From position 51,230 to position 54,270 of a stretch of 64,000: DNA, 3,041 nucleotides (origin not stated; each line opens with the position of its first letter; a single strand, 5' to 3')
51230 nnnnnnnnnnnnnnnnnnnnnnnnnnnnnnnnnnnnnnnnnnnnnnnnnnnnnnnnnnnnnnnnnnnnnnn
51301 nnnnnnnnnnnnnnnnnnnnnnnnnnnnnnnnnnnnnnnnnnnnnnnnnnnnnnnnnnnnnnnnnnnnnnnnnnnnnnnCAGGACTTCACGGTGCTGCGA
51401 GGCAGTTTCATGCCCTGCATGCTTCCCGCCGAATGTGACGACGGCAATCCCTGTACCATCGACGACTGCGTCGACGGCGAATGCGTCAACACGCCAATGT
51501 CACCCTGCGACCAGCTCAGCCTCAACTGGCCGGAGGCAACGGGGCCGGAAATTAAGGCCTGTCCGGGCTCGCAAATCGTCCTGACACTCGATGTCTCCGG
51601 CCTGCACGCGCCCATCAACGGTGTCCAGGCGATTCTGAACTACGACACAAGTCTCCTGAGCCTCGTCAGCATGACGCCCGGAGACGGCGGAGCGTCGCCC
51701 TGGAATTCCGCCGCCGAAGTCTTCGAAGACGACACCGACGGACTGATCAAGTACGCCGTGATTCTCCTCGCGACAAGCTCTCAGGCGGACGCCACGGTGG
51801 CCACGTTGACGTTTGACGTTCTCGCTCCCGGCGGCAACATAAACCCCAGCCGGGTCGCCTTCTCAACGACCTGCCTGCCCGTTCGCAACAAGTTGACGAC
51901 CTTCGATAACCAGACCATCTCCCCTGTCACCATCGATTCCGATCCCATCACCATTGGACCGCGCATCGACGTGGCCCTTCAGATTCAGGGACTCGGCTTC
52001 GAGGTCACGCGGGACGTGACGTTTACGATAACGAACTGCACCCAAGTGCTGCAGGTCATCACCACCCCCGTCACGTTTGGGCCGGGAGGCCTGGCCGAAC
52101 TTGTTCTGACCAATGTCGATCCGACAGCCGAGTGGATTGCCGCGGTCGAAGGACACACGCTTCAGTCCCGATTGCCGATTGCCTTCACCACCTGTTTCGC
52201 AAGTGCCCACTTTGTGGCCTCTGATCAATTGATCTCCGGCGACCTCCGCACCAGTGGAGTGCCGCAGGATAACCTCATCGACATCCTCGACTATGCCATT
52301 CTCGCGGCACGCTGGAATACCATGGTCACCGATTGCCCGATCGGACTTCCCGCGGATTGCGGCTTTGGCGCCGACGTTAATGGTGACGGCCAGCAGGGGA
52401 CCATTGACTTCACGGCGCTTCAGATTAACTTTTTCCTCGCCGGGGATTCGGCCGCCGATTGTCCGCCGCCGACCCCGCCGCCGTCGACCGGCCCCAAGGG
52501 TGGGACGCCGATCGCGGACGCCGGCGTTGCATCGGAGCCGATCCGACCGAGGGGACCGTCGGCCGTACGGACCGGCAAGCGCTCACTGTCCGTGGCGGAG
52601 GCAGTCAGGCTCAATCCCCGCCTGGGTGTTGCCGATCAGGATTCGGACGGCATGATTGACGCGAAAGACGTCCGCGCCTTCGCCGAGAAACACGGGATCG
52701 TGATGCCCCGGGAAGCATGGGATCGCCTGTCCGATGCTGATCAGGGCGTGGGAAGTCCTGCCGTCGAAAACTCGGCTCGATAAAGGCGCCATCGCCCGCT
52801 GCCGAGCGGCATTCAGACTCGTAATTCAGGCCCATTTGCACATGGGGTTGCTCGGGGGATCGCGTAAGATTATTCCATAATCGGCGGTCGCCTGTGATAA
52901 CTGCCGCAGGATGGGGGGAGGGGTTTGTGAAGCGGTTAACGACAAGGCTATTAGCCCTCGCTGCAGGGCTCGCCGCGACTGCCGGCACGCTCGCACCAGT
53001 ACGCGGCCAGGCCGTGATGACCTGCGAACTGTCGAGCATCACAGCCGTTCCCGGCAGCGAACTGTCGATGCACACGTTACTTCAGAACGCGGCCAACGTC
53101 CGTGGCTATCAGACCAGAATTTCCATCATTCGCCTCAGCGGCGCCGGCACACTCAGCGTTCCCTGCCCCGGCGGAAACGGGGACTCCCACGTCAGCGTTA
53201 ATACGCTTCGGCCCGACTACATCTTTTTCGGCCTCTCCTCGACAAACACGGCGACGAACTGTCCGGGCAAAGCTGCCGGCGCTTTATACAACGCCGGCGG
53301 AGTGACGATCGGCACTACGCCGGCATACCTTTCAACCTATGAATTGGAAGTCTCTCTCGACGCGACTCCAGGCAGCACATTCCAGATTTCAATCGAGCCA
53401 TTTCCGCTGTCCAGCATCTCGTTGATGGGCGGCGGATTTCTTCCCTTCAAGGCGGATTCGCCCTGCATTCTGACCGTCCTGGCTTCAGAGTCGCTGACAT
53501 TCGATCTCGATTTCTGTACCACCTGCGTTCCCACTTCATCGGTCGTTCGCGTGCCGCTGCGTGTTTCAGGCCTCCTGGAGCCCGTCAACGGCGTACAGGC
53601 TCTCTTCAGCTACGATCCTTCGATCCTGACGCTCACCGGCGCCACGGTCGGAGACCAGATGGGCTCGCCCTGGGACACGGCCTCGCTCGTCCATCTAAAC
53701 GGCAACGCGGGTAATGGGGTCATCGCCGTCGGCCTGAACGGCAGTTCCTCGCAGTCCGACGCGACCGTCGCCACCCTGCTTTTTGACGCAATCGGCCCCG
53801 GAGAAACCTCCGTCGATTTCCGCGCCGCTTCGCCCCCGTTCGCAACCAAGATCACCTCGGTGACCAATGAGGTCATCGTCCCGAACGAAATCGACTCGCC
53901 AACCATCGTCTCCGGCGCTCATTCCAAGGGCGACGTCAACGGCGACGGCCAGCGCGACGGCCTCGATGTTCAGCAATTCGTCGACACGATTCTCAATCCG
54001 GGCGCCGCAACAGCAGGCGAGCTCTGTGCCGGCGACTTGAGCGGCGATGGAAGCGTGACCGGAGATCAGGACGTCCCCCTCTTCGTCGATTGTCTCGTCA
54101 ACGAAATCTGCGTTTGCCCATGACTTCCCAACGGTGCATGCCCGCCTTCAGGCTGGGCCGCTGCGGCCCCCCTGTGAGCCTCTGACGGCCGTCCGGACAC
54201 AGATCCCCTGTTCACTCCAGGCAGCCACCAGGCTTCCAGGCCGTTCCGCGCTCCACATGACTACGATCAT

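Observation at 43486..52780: A 270-aa C-terminal cassette shared by the three largest proteins, with patches of near-identical nucleotide sequence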

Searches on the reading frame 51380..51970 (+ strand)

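Call 42: search_protein_families(library=pfam, proteins=[window:51380-51970:+], max_evalue=5)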
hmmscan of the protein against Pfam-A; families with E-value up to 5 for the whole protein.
window:51380-51970:+ (197 aa): 2 families
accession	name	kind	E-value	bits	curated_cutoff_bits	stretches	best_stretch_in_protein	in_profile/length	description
PF00963.24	Cohesin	-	8.6e-09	36.2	24.1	1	59-152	9-106/139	Cohesin domain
PF00526.23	Dicty_CTDC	-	1.8e-05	24.9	27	1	19-40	2-24/24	Dictyostelium (slime mold) repeat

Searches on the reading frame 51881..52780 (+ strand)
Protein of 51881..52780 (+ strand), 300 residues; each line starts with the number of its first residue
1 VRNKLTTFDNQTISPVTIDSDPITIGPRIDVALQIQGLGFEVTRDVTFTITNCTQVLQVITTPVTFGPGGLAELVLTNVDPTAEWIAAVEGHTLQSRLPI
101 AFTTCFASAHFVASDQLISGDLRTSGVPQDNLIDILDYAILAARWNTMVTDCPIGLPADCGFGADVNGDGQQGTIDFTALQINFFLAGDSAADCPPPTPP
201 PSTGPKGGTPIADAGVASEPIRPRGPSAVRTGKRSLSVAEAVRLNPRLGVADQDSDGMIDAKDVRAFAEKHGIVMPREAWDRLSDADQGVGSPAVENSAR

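Call 10: search_protein_families(library=pfam, proteins=[window:51881-52780:+], max_evalue=1)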
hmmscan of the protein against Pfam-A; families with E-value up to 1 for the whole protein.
window:51881-52780:+ (300 aa): 4 families
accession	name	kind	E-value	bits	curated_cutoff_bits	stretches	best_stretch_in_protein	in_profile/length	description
PF00404.24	Dockerin_1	-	0.00022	21.8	22.9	1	129-180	6-52/57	Dockerin type I domain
PF13202.12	EF-hand_5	-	0.047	13.6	25.9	0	250-267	7-24/25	EF hand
PF00036.39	EF-hand_1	-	0.098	12.7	25.4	1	251-269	9-27/29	EF hand domain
PF13405.12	EF-hand_6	-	0.13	12.5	25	1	251-272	9-30/30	EF-hand domain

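Call 36: search_protein_families(library=ncbifam, proteins=[window:51881-52780:+], max_evalue=0.1)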
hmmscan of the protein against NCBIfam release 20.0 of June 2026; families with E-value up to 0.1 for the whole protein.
window:51881-52780:+ (300 aa): 1 family
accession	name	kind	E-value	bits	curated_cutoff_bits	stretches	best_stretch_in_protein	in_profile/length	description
NF041540.1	dockerin_GC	domain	0.0035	17.7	29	0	164-196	3-41/67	GC-type dockerin domain-anchored protein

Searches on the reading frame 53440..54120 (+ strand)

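Call 42: search_protein_families(library=pfam, proteins=[window:53440-54120:+], max_evalue=5)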
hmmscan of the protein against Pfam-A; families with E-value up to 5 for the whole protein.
window:53440-54120:+ (227 aa): 3 families
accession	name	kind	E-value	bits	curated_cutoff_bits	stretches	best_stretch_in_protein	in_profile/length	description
PF00404.24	Dockerin_1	-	6.2e-05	23.6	22.9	1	163-207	1-45/57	Dockerin type I domain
PF00963.24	Cohesin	-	0.00015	22.4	24.1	1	34-119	14-103/139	Cohesin domain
PF01839.29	FG-GAP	-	1.2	9.6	22.1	1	164-173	8-17/37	FG-GAP repeat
